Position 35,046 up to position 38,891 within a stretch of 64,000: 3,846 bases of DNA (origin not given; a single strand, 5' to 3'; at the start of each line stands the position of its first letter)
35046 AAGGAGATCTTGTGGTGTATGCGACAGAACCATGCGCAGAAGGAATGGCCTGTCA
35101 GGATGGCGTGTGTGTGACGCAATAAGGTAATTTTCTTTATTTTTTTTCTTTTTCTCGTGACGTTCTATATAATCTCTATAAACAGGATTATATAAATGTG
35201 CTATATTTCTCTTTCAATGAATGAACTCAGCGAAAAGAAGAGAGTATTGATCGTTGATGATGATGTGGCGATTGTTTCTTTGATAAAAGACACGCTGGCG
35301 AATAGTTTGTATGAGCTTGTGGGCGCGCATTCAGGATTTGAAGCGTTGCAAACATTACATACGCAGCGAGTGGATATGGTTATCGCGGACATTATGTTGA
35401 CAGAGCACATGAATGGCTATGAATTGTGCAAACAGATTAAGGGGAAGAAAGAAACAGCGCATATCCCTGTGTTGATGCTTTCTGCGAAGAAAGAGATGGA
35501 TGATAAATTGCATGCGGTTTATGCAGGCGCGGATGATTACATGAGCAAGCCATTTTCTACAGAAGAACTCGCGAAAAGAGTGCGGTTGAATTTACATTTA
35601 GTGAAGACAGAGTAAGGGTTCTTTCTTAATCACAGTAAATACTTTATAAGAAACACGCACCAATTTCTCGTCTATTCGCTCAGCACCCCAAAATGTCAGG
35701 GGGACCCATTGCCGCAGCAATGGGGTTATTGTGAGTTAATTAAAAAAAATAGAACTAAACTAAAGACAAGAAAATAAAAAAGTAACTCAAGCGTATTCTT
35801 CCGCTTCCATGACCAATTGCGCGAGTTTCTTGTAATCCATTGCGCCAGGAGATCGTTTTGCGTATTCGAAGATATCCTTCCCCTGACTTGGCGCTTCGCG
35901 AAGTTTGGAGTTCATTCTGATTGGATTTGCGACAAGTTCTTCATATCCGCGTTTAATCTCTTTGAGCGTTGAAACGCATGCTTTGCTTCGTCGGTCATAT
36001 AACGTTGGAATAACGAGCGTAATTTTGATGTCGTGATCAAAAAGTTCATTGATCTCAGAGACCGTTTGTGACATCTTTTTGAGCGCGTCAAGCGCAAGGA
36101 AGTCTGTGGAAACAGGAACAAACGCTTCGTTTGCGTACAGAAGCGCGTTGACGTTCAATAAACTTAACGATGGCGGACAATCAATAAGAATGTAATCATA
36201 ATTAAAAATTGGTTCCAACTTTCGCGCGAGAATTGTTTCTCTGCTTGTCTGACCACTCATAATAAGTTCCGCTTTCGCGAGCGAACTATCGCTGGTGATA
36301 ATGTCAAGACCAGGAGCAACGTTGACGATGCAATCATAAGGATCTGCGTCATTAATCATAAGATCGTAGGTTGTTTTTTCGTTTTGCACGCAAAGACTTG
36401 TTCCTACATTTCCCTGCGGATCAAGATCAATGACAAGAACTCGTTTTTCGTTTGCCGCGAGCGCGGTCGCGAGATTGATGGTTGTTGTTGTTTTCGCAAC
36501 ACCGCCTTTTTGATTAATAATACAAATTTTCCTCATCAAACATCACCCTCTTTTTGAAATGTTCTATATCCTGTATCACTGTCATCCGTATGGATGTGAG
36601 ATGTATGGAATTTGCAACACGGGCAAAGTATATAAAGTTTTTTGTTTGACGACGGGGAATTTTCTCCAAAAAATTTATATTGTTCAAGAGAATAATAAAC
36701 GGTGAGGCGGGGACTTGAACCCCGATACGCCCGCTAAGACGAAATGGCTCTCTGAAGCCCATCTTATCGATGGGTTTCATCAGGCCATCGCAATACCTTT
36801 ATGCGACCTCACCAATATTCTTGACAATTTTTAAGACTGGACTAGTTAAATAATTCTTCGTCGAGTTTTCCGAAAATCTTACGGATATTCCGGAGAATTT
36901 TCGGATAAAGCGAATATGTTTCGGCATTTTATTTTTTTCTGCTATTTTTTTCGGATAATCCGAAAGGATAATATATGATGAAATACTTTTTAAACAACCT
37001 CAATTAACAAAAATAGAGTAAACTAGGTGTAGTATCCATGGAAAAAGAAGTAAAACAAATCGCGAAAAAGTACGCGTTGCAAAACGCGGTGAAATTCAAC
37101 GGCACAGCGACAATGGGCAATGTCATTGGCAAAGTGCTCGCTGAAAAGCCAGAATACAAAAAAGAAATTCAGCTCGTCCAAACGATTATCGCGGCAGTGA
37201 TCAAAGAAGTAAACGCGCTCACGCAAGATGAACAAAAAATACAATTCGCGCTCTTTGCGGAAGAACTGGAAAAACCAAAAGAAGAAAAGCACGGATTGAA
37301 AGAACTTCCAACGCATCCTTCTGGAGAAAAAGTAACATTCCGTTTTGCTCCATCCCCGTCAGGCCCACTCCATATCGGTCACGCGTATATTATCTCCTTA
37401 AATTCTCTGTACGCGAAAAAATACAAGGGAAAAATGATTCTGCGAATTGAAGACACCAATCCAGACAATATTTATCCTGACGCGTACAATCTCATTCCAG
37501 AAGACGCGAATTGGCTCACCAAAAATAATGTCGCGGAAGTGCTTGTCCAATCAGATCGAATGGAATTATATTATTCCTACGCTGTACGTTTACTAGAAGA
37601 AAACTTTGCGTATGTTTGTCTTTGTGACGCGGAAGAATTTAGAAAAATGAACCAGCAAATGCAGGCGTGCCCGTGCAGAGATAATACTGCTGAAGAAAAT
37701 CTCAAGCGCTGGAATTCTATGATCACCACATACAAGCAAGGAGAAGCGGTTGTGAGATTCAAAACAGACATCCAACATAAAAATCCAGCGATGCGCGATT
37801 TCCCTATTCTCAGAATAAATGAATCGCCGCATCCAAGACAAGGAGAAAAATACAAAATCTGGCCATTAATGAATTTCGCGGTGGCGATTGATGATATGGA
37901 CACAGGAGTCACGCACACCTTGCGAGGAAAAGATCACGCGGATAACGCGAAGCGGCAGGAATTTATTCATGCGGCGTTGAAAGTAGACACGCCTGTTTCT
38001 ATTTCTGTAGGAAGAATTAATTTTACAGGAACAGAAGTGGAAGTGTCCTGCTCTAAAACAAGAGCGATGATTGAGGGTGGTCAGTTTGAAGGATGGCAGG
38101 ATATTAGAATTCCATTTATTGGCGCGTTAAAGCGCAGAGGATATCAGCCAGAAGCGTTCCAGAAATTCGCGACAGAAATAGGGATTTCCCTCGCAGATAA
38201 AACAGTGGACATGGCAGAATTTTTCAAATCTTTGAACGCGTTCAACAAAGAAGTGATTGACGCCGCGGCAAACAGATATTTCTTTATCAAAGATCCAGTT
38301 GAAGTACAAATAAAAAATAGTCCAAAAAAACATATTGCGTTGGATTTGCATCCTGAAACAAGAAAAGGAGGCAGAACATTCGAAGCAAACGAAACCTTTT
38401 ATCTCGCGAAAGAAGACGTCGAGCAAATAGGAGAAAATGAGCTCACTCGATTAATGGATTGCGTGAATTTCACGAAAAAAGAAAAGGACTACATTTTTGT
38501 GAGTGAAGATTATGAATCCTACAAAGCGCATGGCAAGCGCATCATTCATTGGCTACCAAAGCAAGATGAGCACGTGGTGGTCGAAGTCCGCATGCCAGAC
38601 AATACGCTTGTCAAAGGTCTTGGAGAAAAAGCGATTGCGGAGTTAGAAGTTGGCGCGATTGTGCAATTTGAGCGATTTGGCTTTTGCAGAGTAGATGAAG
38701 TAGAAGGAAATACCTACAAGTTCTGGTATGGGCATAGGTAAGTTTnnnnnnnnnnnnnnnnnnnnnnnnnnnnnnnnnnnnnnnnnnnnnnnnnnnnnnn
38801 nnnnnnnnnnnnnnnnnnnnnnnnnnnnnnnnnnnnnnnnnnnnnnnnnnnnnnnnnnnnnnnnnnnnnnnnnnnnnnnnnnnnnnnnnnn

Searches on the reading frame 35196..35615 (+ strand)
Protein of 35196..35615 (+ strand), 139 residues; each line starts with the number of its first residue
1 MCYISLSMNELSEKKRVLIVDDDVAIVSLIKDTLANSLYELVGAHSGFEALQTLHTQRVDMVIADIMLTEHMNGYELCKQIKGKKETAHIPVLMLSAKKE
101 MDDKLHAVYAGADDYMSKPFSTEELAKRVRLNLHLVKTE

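Call 93: search_protein_families(library=pfam, proteins=[window:35196-35615:+], max_evalue=0.001)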
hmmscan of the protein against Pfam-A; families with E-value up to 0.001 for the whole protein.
window:35196-35615:+ (139 aa): 1 family
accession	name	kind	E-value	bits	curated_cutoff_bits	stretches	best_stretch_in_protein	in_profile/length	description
PF00072.30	Response_reg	-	5.3e-28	97.8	30.2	1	17-130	1-111/111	Response regulator receiver domain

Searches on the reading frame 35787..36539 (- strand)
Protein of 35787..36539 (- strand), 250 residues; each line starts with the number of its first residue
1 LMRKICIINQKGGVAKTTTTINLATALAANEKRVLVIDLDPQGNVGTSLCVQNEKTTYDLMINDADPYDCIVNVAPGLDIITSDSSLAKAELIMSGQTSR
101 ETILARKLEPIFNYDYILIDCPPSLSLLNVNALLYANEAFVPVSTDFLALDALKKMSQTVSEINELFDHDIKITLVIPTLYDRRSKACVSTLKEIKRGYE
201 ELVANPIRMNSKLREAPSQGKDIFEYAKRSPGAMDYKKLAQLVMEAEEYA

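Call 93: search_protein_families(library=pfam, proteins=[window:35787-36539:-], max_evalue=0.001)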
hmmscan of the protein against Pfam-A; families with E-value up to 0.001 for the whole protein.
window:35787-36539:- (250 aa): 8 families
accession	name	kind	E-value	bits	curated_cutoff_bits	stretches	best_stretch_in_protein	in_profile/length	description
PF13614.12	AAA_31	-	1.8e-49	168.5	27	1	2-173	1-177/177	AAA domain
PF01656.29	CbiA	-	1.1e-24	87.3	25.4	1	5-222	1-124/125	CobQ/CobB/MinD/ParA nucleotide binding domain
PF10609.15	ParA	-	1.2e-11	45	27.1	1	3-162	4-162/246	NUBPL iron-transfer P-loop NTPase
PF00142.24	Fer4_NifH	-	2.1e-10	41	25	1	4-57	2-55/271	4Fe-4S iron sulfur cluster binding proteins, NifH/frxC family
PF09140.17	MipZ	-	1.4e-09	38.1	20.7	1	5-163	3-149/262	ATPase MipZ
PF06564.18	CBP_BcsQ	-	3.5e-09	37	21.3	1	2-148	1-150/234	Cellulose biosynthesis protein BcsQ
PF02374.21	ArsA_ATPase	-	4e-07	30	24.3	1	4-52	2-50/305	Anion-transporting ATPase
PF07015.17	VirC1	-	0.00095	19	24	0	2-40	1-39/231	VirC1 protein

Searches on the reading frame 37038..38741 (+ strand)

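Call 92: search_protein_families(library=pfam, proteins=[window:37038-38741:+], max_evalue=0.001)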
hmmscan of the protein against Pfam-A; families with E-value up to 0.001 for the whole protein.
window:37038-38741:+ (567 aa): 3 families
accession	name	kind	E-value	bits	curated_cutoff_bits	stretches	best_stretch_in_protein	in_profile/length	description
PF00749.27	tRNA-synt_1c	-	7.6e-71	239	23.4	1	98-408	1-313/314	tRNA synthetases class I (E and Q), catalytic domain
PF03950.23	tRNA-synt_1c_C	-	4.5e-13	49.7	23.9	1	411-482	1-75/91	tRNA synthetases class I (E and Q), anti-codon binding domain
PF20974.2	tRNA-synt_1c_C2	-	3.9e-10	40.7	23.9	1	502-553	1-69/69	tRNA synthetases class I (E and Q), anti-codon binding domain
